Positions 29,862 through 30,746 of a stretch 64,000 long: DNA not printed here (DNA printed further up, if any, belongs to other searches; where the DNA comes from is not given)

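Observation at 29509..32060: AT-rich island beside tRNA-Ala carrying an overlapping PIN-like / PD-(D/E)xK nuclease gene pair (candidate novel defence or toxin module)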

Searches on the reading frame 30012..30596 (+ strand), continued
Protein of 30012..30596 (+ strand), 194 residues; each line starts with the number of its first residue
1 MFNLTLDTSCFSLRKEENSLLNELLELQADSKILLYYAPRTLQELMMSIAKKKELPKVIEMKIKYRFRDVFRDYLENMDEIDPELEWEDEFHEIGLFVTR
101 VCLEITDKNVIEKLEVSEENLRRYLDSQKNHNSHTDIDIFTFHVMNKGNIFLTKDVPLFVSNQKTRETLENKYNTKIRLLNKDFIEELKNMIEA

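Call 71: fold_search(model_id=the predicted structure, library=pdb)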
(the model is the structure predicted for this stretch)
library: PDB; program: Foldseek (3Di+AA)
matches with E <= 10: 120; with E <= 0.001: 0
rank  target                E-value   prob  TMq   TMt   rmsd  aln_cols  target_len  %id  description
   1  3gd7_B                6.7e-01  0.23  0.23  0.14   6.1        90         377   19  Crystal structure of human NBD2 complexed with N6-Phenylethyl-ATP (P-ATP) (released 2010-03-02)
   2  5x3t_B                8.8e-01  0.38  0.35  0.46   7.2       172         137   13  VapBC from Mycobacterium tuberculosis (released 2017-06-07)
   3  7dd0_D                1.0e+00  0.13  0.20  0.17  10.3        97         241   14  Crystal structure of the N-terminal domain of TagH from Bacillus subtilis (released 2020-12-23)
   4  3gd7_D                1.2e+00  0.21  0.26  0.15   6.4       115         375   16  Crystal structure of human NBD2 complexed with N6-Phenylethyl-ATP (P-ATP) (released 2010-03-02)
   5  6oih_A                1.3e+00  0.12  0.16  0.14   8.2        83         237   11  Crystal structure of O-antigen polysaccharide ABC-transporter (released 2019-04-17)
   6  3zvk_B                1.4e+00  0.41  0.39  0.53   9.3       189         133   13  Crystal structure of VapBC2 from Rickettsia felis bound to a DNA fragment from their promoter (released 2011-12-14)
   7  2r6g_A                1.4e+00  0.14  0.21  0.13  10.7        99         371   16  The Crystal Structure of the E. coli Maltose Transporter (released 2007-11-27)
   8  9b86                  1.4e+00  0.06  0.20  0.17  16.5       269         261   12  FetB apo from Porphyromonas gingivalis without heme group (released 2025-04-09)
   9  7dd0_B                1.5e+00  0.10  0.20  0.16   9.3       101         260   17  Crystal structure of the N-terminal domain of TagH from Bacillus subtilis (released 2020-12-23)
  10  6m96_A                1.6e+00  0.10  0.20  0.17  10.7        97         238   16  ATP-bound conformation of the WzmWzt O antigen ABC transporter (released 2019-03-06)
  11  9j61_H                2.6e+00  0.11  0.32  0.30  12.2       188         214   10  Crystal structure of a cyclodipeptide synthase from Streptomyces sapporonensis (released 2024-12-04)
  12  8z1w_D                2.8e+00  0.08  0.15  0.10   9.1        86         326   12  Cryo-EM structure of Escherichia coli DppBCDF complex bound to ATPgammaS (released 2025-01-29)
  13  8ula                  3.1e+00  0.06  0.13  0.07   9.7        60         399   17  Lmo2839 ABC transporter substrate binding protein (released 2025-05-14)
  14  7k2t_C                3.3e+00  0.08  0.16  0.09  10.8        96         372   14  Mg2+/ATP-bound structure of the full-length WzmWzt O antigen ABC transporter in lipid nanodiscs (released 2021-01-13)
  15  6an5_B                3.4e+00  0.06  0.15  0.13   8.5        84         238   13  Crystal Structure of The Nucelotide Binding Domain of an O-antigen polysaccharide ABC-transporter (released 2017-11-29)
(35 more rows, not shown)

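Call 82: find_encoding_contigs(protein=P0018, flank=5000, max_places=2)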
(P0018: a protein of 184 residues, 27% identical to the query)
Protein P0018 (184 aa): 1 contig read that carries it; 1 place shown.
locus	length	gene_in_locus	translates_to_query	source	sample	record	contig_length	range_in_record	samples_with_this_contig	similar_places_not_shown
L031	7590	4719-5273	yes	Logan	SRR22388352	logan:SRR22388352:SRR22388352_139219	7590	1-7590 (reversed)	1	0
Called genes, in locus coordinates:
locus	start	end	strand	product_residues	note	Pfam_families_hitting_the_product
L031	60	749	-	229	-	PF00106:adh_short, PF08659:KR, PF13561:adh_short_C2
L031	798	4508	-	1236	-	PF02359:CDC48_N, PF00004:AAA, PF14890:Intein_splicing, PF14528:LAGLIDADG_3, PF00004:AAA, PF17862:AAA_lid_3, PF00004:AAA, PF17862:AAA_lid_3, +20 more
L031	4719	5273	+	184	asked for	-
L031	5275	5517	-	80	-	PF01809:YidD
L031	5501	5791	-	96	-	-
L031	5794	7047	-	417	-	-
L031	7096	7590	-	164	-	?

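Call 83: find_encoding_contigs(protein=P0026, flank=5000, max_places=2)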
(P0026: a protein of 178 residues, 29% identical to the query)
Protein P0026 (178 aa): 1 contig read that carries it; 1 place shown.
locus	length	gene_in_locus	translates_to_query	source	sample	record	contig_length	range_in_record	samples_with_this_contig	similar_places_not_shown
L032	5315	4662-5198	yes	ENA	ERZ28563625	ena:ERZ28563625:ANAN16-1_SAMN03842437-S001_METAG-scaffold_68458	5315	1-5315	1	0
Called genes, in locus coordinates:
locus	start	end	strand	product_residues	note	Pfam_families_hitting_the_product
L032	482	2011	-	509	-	PF02142:MGS, PF01808:AICARFT_IMPCHas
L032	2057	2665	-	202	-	PF00551:Formyl_trans_N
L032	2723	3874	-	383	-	PF02670:DXP_reductoisom, PF08436:DXP_redisom_C, PF13288:DXPR_C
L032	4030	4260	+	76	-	PF18929:DUF5678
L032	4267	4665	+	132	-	-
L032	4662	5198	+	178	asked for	-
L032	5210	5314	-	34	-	?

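Call 84: find_encoding_contigs(protein=P0020, flank=5000, max_places=2)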
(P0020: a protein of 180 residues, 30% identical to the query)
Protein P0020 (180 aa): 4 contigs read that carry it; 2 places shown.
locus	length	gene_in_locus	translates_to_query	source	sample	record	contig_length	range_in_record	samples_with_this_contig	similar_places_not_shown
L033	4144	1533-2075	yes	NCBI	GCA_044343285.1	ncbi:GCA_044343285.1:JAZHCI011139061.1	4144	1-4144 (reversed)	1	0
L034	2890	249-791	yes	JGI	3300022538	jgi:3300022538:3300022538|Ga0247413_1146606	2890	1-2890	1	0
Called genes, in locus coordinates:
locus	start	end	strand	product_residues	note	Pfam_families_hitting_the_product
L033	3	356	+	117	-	?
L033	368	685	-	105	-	PF01541:GIY-YIG (weak)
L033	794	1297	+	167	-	-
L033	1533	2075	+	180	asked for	-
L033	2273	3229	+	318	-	PF08271:Zn_Ribbon_TF, PF00382:TFIIB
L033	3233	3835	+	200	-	PF01728:FtsJ, PF13847:Methyltransf_31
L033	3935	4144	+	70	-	?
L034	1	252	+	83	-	?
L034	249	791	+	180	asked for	-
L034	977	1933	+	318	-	PF08271:Zn_Ribbon_TF, PF00382:TFIIB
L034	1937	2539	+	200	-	PF01728:FtsJ, PF13847:Methyltransf_31 (weak)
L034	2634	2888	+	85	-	?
